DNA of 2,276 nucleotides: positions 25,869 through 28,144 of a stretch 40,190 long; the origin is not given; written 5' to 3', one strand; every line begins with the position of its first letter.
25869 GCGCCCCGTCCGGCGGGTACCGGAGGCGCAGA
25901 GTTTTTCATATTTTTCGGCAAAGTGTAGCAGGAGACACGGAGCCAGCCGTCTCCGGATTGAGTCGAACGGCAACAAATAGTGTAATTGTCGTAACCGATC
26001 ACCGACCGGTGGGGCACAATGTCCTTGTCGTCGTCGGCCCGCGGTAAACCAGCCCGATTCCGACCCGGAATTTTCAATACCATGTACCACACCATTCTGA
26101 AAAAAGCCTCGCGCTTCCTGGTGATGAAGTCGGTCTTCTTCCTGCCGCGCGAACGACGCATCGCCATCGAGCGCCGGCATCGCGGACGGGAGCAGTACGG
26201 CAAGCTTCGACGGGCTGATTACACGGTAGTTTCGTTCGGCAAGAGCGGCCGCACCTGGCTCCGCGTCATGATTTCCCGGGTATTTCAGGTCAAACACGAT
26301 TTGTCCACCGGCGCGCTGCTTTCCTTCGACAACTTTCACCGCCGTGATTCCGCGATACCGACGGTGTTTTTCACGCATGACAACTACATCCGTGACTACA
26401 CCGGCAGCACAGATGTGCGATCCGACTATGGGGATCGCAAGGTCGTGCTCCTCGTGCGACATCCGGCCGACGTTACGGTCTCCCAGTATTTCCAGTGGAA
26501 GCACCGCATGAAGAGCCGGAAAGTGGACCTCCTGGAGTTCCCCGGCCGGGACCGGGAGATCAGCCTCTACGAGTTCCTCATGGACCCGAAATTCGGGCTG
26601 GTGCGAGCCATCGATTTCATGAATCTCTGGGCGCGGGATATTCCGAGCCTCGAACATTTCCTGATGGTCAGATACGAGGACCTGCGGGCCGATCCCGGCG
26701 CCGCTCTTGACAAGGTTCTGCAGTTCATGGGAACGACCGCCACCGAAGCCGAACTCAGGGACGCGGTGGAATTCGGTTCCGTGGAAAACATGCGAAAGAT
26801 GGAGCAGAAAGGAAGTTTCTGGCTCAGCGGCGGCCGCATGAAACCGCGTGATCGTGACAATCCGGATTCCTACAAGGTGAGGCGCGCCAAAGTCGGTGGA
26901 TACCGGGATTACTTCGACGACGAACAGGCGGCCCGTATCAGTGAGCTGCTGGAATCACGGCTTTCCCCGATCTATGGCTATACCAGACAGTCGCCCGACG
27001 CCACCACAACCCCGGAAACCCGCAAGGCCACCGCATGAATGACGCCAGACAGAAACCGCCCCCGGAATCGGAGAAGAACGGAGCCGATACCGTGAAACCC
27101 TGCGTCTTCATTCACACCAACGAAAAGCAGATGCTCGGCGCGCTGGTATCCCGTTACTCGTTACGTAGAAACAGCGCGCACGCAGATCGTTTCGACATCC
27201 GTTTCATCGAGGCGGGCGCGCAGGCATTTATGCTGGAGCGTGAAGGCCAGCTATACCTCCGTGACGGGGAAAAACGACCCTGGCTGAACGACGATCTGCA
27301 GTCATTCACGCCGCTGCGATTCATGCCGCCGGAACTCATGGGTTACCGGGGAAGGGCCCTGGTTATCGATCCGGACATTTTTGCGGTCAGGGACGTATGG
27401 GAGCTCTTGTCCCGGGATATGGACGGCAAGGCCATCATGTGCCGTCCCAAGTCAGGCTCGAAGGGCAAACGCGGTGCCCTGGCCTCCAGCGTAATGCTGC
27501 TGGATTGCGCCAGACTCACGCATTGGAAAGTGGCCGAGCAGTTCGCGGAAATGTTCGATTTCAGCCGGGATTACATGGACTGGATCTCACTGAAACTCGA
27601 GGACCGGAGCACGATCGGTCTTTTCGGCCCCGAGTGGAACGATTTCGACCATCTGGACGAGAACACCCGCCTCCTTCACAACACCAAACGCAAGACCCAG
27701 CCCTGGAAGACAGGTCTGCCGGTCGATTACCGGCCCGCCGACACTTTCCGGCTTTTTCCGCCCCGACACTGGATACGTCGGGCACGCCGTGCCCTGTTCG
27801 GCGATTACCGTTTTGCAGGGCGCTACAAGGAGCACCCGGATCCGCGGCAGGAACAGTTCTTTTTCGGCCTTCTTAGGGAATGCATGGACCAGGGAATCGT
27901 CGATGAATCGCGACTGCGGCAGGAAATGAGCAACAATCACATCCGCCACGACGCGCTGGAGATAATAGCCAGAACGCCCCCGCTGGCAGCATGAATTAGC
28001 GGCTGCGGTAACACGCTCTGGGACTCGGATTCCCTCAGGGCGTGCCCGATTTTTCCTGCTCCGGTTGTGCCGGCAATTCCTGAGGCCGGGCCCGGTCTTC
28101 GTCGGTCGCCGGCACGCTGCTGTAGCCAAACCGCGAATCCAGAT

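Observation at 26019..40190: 14-kb cluster combining sphingoid-base synthesis, five predicted glycosyltransferases, three sulfotransferases and a lipid-type ABC exporter: candidate pathway for a sulfated glyco(sphingo)lipid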

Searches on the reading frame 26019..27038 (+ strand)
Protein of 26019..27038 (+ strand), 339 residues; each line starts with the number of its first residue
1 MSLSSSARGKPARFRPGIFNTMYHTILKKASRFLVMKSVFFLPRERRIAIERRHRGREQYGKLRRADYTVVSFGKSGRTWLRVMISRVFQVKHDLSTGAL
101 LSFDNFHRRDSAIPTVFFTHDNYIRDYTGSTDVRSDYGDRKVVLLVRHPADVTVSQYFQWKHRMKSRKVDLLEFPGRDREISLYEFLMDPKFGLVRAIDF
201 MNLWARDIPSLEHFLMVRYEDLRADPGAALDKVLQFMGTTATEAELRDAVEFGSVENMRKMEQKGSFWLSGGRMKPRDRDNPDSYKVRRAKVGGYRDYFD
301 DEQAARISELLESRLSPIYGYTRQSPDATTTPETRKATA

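Call 4: search_protein_families(library=pfam, proteins=[window:26019-27038:+], max_evalue=0.01)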
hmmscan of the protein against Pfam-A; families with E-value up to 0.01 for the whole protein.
window:26019-27038:+ (339 aa): 2 families
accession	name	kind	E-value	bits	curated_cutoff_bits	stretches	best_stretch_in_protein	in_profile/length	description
PF00685.33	Sulfotransfer_1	-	8.2e-22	78.3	22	1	67-315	3-251/255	Sulfotransferase domain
PF13469.12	Sulfotransfer_3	-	1.5e-08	35.7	27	1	139-240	124-213/216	Sulfotransferase family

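Call 6: search_protein_families(library=ncbifam, proteins=[window:26019-27038:+], max_evalue=1)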
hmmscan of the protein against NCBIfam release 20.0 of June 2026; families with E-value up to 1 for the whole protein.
window:26019-27038:+ (339 aa): 0 families

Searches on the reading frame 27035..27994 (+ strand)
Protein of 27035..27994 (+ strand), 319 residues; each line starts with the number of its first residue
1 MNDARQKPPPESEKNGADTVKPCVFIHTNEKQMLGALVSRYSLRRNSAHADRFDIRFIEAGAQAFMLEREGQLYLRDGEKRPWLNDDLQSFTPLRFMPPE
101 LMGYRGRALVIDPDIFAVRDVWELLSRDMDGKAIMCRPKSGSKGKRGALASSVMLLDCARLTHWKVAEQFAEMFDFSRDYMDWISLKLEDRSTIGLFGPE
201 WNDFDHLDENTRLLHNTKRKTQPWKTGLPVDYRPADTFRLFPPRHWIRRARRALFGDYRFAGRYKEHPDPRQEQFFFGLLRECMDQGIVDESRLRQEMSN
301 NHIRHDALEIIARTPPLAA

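Call 4: search_protein_families(library=pfam, proteins=[window:27035-27994:+], max_evalue=0.01)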
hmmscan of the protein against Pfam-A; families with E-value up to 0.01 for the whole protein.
window:27035-27994:+ (319 aa): 0 families

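Call 6: search_protein_families(library=ncbifam, proteins=[window:27035-27994:+], max_evalue=1)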
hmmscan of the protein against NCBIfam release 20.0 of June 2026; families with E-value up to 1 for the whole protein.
window:27035-27994:+ (319 aa): 0 families

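Call 7: search_protein_families(library=pfam, proteins=[window:27035-27994:+], max_evalue=10)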
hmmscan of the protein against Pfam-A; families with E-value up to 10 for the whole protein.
window:27035-27994:+ (319 aa): 1 family
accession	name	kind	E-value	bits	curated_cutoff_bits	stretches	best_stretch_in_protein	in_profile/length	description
PF20026.4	DUF6434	-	0.16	12.5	26.8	1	168-185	30-47/64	Domain of unknown function (DUF6434)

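Call 31: search_solved_structures(query=window:27035-27994:+, max_evalue=10)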
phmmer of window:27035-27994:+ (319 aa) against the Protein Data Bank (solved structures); distinct sequences matched with E-value up to 10: 1.
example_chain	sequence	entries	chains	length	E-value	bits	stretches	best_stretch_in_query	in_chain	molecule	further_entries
6vdp_A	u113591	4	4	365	0.73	11.9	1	37-128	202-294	3-methyl-L-tyrosine peroxygenase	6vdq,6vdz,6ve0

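Call 51: find_homologous_proteins(query=window:27035-27994:+, max_evalue=0.00001)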
Query window:27035-27994:+ (319 aa): 6501 proteins with E <= 0.00001 among 7947 candidates; the best 120 are listed.
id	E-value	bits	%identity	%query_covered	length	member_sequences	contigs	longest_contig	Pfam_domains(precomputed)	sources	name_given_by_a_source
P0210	5.5e-214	727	97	100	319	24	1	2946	-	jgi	jgi:hypothetical protein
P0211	1.1e-203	693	93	100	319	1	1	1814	-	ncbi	-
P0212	4.2e-183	626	87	94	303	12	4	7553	-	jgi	jgi:hypothetical protein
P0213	4.1e-182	622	87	94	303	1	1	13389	-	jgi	-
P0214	3.3e-181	620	86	94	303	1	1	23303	-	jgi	-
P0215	8.6e-181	618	86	94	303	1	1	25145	-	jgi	-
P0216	2.2e-179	614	83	95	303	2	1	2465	-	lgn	-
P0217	4.7e-179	612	85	94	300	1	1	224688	-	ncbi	-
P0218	6.0e-179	612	85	94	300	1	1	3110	-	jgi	-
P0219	1.3e-177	608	84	94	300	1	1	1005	-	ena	-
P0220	1.5e-177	607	85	94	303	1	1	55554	-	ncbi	-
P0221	2.5e-177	607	84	94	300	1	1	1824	-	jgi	jgi:hypothetical protein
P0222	3.3e-177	606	84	94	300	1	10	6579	-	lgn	-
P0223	7.0e-177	605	84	94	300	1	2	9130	-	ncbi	-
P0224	1.5e-176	604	84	94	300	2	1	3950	-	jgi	jgi:hypothetical protein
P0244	5.8e-167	573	78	94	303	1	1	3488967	-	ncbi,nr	ncbi:MAG: hypothetical protein JSV45_00785 [Chromatiales bacterium]|nr:MAG: hypothetical protein JSV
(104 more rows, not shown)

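Call 54: find_encoding_contigs(protein=P0244, flank=10000, max_places=1)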
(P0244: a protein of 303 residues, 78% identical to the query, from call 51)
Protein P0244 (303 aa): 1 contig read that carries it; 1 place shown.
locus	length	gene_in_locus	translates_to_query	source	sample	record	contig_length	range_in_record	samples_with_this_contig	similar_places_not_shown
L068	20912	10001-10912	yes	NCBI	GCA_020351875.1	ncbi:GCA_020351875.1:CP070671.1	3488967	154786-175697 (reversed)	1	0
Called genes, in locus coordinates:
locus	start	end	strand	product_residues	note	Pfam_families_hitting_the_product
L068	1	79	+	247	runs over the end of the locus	-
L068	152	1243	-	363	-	PF00195:Chal_sti_synt_N (faint), PF00108:Thiolase_N (faint), PF08545:ACP_syn_III, PF08541:ACP_syn_III_C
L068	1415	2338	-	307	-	-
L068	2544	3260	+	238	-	PF00072:Response_reg, PF00486:Trans_reg_C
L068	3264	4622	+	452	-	PF18225:AbfS_sensor (weak), PF00672:HAMP, PF13581:HATPase_c_2 (faint), PF00512:HisKA, PF02518:HATPase_c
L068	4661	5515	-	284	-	PF01370:Epimerase (faint), PF05368:NmrA, PF13460:NAD_binding_10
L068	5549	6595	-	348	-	-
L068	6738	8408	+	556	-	PF06826:Asp-Al_Ex, PF02080:TrkA_C (weak), PF06826:Asp-Al_Ex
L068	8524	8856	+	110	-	PF13442:Cytochrome_CBB3, PF00034:Cytochrom_C (weak)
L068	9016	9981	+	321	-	PF00685:Sulfotransfer_1, PF13469:Sulfotransfer_3 (faint)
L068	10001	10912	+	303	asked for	-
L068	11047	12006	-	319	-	PF00685:Sulfotransfer_1, PF13469:Sulfotransfer_3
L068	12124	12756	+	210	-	PF13640:2OG-FeII_Oxy_3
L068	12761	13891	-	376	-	PF06258:Mito_fiss_Elm1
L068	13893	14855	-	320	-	PF00685:Sulfotransfer_1, PF13469:Sulfotransfer_3 (faint)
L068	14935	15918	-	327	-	PF03279:Lip_A_acyltrans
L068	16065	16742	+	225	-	PF05050:Methyltransf_21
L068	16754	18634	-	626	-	PF01408:GFO_IDH_MocA, PF02894:GFO_IDH_MocA_C, PF22725:GFO_IDH_MocA_C3, PF05721:PhyH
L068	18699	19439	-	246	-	-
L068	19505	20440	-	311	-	PF05368:NmrA, PF01073:3Beta_HSD, PF01370:Epimerase, PF07993:NAD_binding_4 (faint), PF13460:NAD_binding_10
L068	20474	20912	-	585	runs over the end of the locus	PF00501:AMP-binding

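Call 60: predict_structure(alignment_id=A2)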
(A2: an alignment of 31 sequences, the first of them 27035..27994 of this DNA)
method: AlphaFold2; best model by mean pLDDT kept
length: 319 residues; sequences in the alignment: 31
mean_pLDDT: 80.0   pTM: 0.81
mean pLDDT of the five models: 80.0, 79.7, 77.3, 76.0, 72.6
residues with pLDDT >= 90: 130; 70-90: 105; 50-70: 56; < 50: 28
segments of 3 or more residues with pLDDT < 50: 1-18, 90-93, 237-239
pLDDT, mean of each block of 10 residues (from residue 1): 40 46 89 91 97 91 84 91 69 51 81 92 95 89 83 89 86 93 88 92 86 81 63 54 56 57 74 92 96 90 86 88
secondary structure, 60 per line:
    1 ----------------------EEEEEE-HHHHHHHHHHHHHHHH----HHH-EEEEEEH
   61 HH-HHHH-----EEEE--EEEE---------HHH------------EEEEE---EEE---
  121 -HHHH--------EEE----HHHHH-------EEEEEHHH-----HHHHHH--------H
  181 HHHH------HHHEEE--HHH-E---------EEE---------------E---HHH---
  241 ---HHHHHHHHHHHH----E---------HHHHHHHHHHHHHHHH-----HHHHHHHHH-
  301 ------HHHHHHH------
elements in order: E23-28 H30-45 E54-59 H64-67 E73-76 E79-82 E107-111 E115-117 H122-125 E134-136 H141-145 E153-157 H166-171 H180-184 E194-196 E213-215 H244-255 H270-285 H291-299 H307-313

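Call 62: fold_search(model_id=the predicted structure, library=pdb)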
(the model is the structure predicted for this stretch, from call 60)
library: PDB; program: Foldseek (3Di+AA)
matches with E <= 10: 906; with E <= 0.001: 140
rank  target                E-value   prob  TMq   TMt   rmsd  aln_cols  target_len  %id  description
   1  3tzt_B                1.1e-08  1.00  0.39  0.52   7.6       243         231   18  The structure of a protein in glycosyl transferase family 8 from Anaerococcus prevotii. (released 2011-12-07)
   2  4wm0_A                2.0e-08  1.00  0.38  0.40   7.0       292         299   12  Crystal structure of mouse Xyloside xylosyltransferase 1 complexed with acceptor ligand (released 2015-09-30)
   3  3tzt_A                3.4e-08  1.00  0.40  0.52   8.2       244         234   16  The structure of a protein in glycosyl transferase family 8 from Anaerococcus prevotii. (released 2011-12-07)
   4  4wnh_A                4.9e-08  1.00  0.37  0.40   7.0       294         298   13  Crystal structure of mouse Xyloside xylosyltransferase 1 complexed with manganese,acceptor ligand and UDP-Xylose (released 2015-09-30)
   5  1g9r                  7.5e-08  1.00  0.40  0.45  11.6       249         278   14  CRYSTAL STRUCTURE OF GALACTOSYLTRANSFERASE LGTC IN COMPLEX WITH MN AND UDP-2F-GALACTOSE (released 2001-02-14)
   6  6u4b                  1.0e-07  1.00  0.38  0.23   8.0       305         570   10  WbbM bifunctional glycosytransferase apo structure (released 2020-01-22)
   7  4wlm_B                1.2e-07  1.00  0.37  0.40   7.9       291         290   13  Crystal structure of mouse Xyloside xylosyltransferase 1 complexed with manganese (released 2015-09-30)
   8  1ss9                  1.2e-07  1.00  0.40  0.45  11.4       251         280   12  Crystal Structural Analysis of Active Site Mutant Q189E of LgtC (released 2004-09-21)
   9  5gvv_A                1.4e-07  1.00  0.41  0.34   9.2       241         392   10  Crystal structure of the glycosyltransferase GlyE in Streptococcus pneumoniae TIGR4 (released 2017-03-01)
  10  7zvj_B                1.6e-07  1.00  0.40  0.24   7.1       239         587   11  Homodimeric structure of LARGE1 (released 2022-11-30)
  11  7zvj_A                3.1e-07  1.00  0.41  0.24   7.0       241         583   10  Homodimeric structure of LARGE1 (released 2022-11-30)
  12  5gvw_C                3.7e-07  1.00  0.44  0.36   9.7       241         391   13  Crystal structure of the apo-form glycosyltransferase GlyE in Streptococcus pneumoniae TIGR4 (released 2017-03-01)
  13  4wlm_A                3.7e-07  1.00  0.37  0.41   7.4       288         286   13  Crystal structure of mouse Xyloside xylosyltransferase 1 complexed with manganese (released 2015-09-30)
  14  5y7f                  3.7e-07  1.00  0.36  0.42   7.8       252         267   13  Crystal structure of catalytic domain of UGGT (UDP-bound form) from Thermomyces dupontii (released 2017-09-27)
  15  5gvw_D                4.4e-07  1.00  0.44  0.36  10.0       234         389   13  Crystal structure of the apo-form glycosyltransferase GlyE in Streptococcus pneumoniae TIGR4 (released 2017-03-01)
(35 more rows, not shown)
